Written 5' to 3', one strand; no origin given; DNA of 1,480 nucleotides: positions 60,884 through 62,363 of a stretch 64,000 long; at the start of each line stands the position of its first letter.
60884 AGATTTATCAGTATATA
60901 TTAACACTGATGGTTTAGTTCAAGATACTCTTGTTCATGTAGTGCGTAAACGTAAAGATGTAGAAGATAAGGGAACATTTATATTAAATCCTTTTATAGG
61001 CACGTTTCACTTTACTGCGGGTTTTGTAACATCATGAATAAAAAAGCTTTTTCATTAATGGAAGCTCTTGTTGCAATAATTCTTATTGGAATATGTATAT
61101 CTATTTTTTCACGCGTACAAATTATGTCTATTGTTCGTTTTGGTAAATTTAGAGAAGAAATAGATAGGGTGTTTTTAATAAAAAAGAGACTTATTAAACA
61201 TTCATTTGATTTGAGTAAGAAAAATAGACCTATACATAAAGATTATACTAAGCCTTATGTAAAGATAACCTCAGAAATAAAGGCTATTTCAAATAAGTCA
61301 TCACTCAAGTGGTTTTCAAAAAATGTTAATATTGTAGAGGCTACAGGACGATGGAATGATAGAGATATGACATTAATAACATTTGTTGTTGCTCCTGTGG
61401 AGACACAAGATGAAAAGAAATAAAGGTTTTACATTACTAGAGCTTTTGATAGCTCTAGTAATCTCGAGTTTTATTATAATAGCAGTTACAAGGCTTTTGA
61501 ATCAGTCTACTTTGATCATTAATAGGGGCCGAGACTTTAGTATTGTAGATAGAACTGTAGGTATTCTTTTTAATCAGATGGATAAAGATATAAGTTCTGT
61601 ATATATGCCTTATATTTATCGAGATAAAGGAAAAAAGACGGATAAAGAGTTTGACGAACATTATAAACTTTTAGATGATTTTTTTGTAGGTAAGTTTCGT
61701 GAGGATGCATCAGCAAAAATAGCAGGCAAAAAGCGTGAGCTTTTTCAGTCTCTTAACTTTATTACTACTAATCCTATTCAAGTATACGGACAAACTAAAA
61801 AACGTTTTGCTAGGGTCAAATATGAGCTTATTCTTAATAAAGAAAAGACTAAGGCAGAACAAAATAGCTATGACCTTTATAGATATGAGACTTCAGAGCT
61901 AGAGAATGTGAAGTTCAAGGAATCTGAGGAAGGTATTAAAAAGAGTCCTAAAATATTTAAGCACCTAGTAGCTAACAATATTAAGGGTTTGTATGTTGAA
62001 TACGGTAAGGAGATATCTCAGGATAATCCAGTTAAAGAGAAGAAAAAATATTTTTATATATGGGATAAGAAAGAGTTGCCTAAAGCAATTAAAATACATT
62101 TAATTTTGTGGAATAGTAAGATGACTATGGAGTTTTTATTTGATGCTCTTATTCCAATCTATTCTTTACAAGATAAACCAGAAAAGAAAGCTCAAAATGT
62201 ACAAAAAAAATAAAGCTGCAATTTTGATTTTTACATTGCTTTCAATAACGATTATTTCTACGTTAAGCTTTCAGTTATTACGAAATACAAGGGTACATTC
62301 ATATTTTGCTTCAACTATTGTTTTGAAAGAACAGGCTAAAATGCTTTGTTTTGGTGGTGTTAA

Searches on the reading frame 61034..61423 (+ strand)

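Call 28: search_protein_families(library=pfam, proteins=[window:61034-61423:+], max_evalue=0.001)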
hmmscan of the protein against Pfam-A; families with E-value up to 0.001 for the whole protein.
window:61034-61423:+ (129 aa): 1 family
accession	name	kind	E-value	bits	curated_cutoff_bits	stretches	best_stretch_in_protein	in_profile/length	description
PF07963.17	N_methyl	-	0.00016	21.5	21.2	1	2-24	3-25/27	Prokaryotic N-terminal methylation motif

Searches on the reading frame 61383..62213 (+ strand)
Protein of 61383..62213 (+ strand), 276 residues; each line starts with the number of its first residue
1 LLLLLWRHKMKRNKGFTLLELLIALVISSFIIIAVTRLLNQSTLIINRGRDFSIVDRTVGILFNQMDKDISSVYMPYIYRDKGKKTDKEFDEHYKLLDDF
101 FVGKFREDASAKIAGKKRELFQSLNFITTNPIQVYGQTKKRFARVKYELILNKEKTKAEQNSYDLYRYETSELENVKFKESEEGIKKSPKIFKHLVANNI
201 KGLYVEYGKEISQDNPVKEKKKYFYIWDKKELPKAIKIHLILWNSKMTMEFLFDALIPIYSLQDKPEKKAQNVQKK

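Call 28: search_protein_families(library=pfam, proteins=[window:61383-62213:+], max_evalue=0.001)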
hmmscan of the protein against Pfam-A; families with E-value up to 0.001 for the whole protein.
window:61383-62213:+ (276 aa): 1 family
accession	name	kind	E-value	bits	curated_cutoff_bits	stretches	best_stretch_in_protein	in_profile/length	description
PF07963.17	N_methyl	-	1e-08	34.8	21.2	1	10-35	1-26/27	Prokaryotic N-terminal methylation motif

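Call 36: search_protein_families(library=ncbifam, proteins=[window:61383-62213:+], max_evalue=0.00001)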
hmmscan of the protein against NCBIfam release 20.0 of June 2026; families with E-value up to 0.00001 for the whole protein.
window:61383-62213:+ (276 aa): 2 families
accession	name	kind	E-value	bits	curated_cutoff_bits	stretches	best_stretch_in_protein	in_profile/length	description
NF007848.0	PRK10557.1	equivalog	1.1e-06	28.1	120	1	9-42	6-39/192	prepilin peptidase-dependent protein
NF041002.1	pilin_ComGF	equivalog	1.6e-06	28.4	80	1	13-89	1-74/139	competence type IV pilus minor pilin ComGF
